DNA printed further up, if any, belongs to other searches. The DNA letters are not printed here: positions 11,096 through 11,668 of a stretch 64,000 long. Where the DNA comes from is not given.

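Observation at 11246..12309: higB-higA module with a tightly coupled third ORF and a tandem 15-nt operator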

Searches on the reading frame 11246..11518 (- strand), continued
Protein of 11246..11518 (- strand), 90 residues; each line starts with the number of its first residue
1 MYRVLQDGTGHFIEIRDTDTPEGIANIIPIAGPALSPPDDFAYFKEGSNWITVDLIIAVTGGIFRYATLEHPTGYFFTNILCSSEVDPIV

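Call 58: fold_search(model_id=the predicted structure, library=pdb)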
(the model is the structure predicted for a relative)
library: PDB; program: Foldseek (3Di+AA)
matches with E <= 10: 309; with E <= 0.001: 0
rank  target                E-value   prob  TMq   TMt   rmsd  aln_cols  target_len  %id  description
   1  6b12_A                1.4e-02  1.00  0.49  0.63   3.7       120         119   13  Structure of Tne2 in complex with Tni2 (released 2017-12-20)
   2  4zv4_D                9.7e-02  0.93  0.40  0.39   6.7       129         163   12  Structure of Tse6 in complex with EF-Tu (released 2015-11-11)
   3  3l4r                  2.4e-01  0.10  0.18  0.18  15.3       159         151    9  Crystal structure of the dog lipocalin allergen Can f 2 and implications for cross-reactivity to the cat allergen Fel d  (released 2010-05-26)
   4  2frs_A                2.6e-01  0.10  0.18  0.20  13.9       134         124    8  Crystal structure of the f15w mutant of apo-cellular retinoic acid binding protein type ii at 1.51 angstroms resolutio (released 2006-09-19)
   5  8aei_A                2.9e-01  0.04  0.12  0.12  15.6       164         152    9  X-ray structure of Canis familiaris Odorant Binding Protein 2 bound to citronellal (released 2023-08-16)
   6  3jxs_A                3.1e-01  0.04  0.12  0.12  16.3       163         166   11  Crystal structure of XG34, an evolved xyloglucan binding CBM (released 2009-10-27)
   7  9uo3_A                4.8e-01  0.02  0.11  0.09  19.7       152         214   12  Cryo-EM structure of the human IgM-Fc hexamer (released 2025-12-17)
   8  6zps_AAA              6.0e-01  0.02  0.13  0.06  17.9       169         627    9  Structure of Unliganded MgGH51 a-L-Arabinofuranosidase Crystal Type 3 Collected at 2.75 A (released 2020-11-11)
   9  5iw6_B                6.4e-01  0.03  0.14  0.12  19.5       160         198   11  anti-CD20 monoclonal antibody Fc fragment (released 2017-03-29)
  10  1wwy_MODEL_1_A        6.7e-01  0.02  0.13  0.13  14.2       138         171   15  Solution structure of the DUF1000 domain of a thioredoxin-like protein 1 (released 2005-07-18)
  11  9d9q_B                8.4e-01  0.02  0.12  0.09  19.1       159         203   12  Crystal structure of IgG1 FC M252R at pH 8.0 (released 2026-03-18)
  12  1opa_A                8.9e-01  0.08  0.17  0.19  15.5       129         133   12  THE CRYSTAL STRUCTURES OF HOLO-AND APO-CELLULAR RETINOL BINDING PROTEIN II (released 1993-10-31)
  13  8aei_B                8.9e-01  0.06  0.17  0.18  15.3       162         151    9  X-ray structure of Canis familiaris Odorant Binding Protein 2 bound to citronellal (released 2023-08-16)
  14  1sxj_F                9.4e-01  0.03  0.14  0.10  18.7       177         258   11  Crystal Structure of the Eukaryotic Clamp Loader (Replication Factor C, RFC) Bound to the DNA Sliding Clamp (Prolifera (released 2004-06-22)
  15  3hwd_B                9.4e-01  0.02  0.13  0.13  12.6       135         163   10  Crystal structure of Siderocalin (NGAL, Lipocalin 2) K125A-K134A mutant complexed with Ferric Enterobactin (released 2010-06-02)
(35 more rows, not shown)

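Call 66: search_protein_families(library=phrogs, proteins=[P0001, P0011, P0021, P0007], max_evalue=1)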
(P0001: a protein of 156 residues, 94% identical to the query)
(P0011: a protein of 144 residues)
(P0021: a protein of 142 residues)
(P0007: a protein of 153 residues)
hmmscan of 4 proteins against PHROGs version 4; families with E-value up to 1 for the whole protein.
P0001 (156 aa): 1 family
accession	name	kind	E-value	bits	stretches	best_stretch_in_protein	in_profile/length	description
phrog_38813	-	unknown function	0.33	12.2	0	13-23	14-24/50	-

P0011 (144 aa): 0 families

P0021 (142 aa): 0 families

P0007 (153 aa): 1 family
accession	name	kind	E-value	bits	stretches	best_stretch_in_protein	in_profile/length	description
phrog_21565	-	unknown function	0.37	12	0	107-131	42-66/94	-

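Call 75: search_protein_families(library=pfam, proteins=[L004:80-454:+, L004:1015-1560:+, L007:1142-2533:+, L006:873-1073:+, L001:1330-1623:+, L008:661-1224:+, L008:45-608:+], max_evalue=0.01)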
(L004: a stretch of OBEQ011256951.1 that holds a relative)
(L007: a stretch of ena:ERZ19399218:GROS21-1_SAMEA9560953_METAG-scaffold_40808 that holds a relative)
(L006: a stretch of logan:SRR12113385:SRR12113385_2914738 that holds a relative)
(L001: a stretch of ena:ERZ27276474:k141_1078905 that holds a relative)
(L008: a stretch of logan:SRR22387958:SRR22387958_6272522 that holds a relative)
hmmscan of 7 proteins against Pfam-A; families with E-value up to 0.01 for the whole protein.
L004:80-454:+ (124 aa): 0 families

L004:1015-1560:+ (181 aa): 0 families

L007:1142-2533:+ (464 aa): 3 families
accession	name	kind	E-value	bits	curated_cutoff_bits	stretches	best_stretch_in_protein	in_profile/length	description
PF13365.12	Trypsin_2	-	4.9e-24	86.1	27.6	1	87-224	1-144/144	Trypsin-like peptidase domain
PF00089.32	Trypsin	-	8.7e-16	58.8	20.6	1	87-239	27-211/220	Trypsin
PF17815.7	PDZ_3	-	5.1e-14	52.7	22.8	1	369-464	1-93/145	PDZ domain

L006:873-1073:+ (66 aa): 0 families

L001:1330-1623:+ (97 aa): 0 families

L008:661-1224:+ (187 aa): 1 family
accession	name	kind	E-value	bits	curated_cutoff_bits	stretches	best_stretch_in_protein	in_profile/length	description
PF00149.33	Metallophos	-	3.8e-06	27.9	21.5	1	4-122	2-116/191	Calcineurin-like phosphoesterase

L008:45-608:+ (187 aa): 0 families

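Call 81: find_encoding_contigs(protein=P0007, flank=4000, max_places=3)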
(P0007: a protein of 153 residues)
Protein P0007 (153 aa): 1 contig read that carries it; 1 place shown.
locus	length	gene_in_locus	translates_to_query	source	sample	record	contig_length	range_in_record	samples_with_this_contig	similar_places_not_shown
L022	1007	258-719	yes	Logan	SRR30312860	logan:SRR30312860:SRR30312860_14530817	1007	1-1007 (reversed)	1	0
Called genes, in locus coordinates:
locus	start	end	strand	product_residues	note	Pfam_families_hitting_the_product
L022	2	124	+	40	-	?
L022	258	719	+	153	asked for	-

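Call 82: find_encoding_contigs(protein=P0012, flank=4000, max_places=3)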
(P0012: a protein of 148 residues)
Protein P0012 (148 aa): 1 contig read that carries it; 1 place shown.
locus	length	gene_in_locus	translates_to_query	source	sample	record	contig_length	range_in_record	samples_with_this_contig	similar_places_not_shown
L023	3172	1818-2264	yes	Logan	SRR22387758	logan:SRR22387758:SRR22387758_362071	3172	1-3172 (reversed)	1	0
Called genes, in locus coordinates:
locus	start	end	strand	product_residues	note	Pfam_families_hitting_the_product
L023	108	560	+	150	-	-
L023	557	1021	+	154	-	-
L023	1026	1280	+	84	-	-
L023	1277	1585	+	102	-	PF10049:DUF2283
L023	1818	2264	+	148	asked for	-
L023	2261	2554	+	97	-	-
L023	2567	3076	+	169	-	-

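Call 85: find_encoding_contigs(protein=P0011, flank=4000, max_places=3)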
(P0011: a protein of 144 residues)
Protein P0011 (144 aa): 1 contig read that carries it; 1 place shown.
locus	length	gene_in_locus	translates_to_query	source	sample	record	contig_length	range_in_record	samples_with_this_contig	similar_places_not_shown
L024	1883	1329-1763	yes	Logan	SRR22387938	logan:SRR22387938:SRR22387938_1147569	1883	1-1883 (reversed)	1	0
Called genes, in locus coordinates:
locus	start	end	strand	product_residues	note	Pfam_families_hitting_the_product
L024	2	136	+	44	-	?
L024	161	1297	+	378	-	PF17761:DUF1016_N, PF06250:YhcG_C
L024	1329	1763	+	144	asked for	-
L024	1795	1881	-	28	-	?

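Call 86: find_encoding_contigs(protein=P0018, flank=4000, max_places=3)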
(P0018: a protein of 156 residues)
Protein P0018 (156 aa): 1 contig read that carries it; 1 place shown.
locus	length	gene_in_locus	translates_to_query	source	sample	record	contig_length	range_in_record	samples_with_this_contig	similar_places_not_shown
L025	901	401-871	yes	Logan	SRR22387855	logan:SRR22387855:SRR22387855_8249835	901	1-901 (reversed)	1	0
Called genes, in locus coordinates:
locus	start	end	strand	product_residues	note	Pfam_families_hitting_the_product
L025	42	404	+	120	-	PF08308:PEGA (faint)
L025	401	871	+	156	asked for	-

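Call 95: fold_search(model_id=the predicted structure, library=viral)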
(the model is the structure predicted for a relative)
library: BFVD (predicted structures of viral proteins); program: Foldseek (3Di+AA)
matches with E <= 10: 269; with E <= 0.001: 0
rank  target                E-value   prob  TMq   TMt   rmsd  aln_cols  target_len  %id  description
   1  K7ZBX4                1.6e-01  0.08  0.13  0.07  13.3       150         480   10  Bet protein [Simian foamy virus]
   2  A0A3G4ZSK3            3.4e-01  0.72  0.32  0.16   5.1        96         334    8  DUF4116 domain-containing protein [Edafosvirus sp.]
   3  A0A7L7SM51            3.8e-01  0.16  0.23  0.21  13.9       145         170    9  Uncharacterized protein [Enterococcus phage 9183]
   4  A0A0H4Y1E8            4.0e-01  0.12  0.18  0.20  15.3       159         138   10  Uncharacterized protein [Salmon gill poxvirus]
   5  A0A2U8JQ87            4.5e-01  0.04  0.14  0.08  14.8       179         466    8  Polyprotein [Darwin bee virus 7]
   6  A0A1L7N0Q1            4.5e-01  0.04  0.14  0.06  18.3       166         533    7  ribonuclease H [Ralstonia phage RP12]
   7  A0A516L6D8            6.3e-01  0.06  0.16  0.18  15.1       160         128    7  (no name in the UniProt tables at hand)
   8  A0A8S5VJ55            6.3e-01  0.03  0.15  0.14  15.4       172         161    9  (no name in the UniProt tables at hand)
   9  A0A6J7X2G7            6.6e-01  0.06  0.20  0.11  23.9       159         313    9  Carbohydrate-binding module family 5/12 [uncultured Caudovirales phage]
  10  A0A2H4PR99            7.0e-01  0.07  0.15  0.16  14.5       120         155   10  Uncharacterized protein [Proteus phage PM87]
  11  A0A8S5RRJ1            7.4e-01  0.03  0.13  0.12  17.5       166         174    9  Bacterial toxin RNase RnlA/LsoA N-terminal domain-containing protein [Podoviridae sp. ctXdu7]
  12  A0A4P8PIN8            7.4e-01  0.02  0.15  0.07  14.7       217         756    6  Fiber 4 [White sturgeon adenovirus 1]
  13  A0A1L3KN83            8.3e-01  0.06  0.18  0.14  17.0       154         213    8  Uncharacterized protein [Wenling crustacean virus 11]
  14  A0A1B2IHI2            8.7e-01  0.13  0.28  0.22   9.2       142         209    9  Uncharacterized protein [Erwinia phage vB_EamM_Stratton]
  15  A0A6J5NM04            8.7e-01  0.02  0.13  0.07  18.5       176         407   11  Uncharacterized protein [uncultured Caudovirales phage]
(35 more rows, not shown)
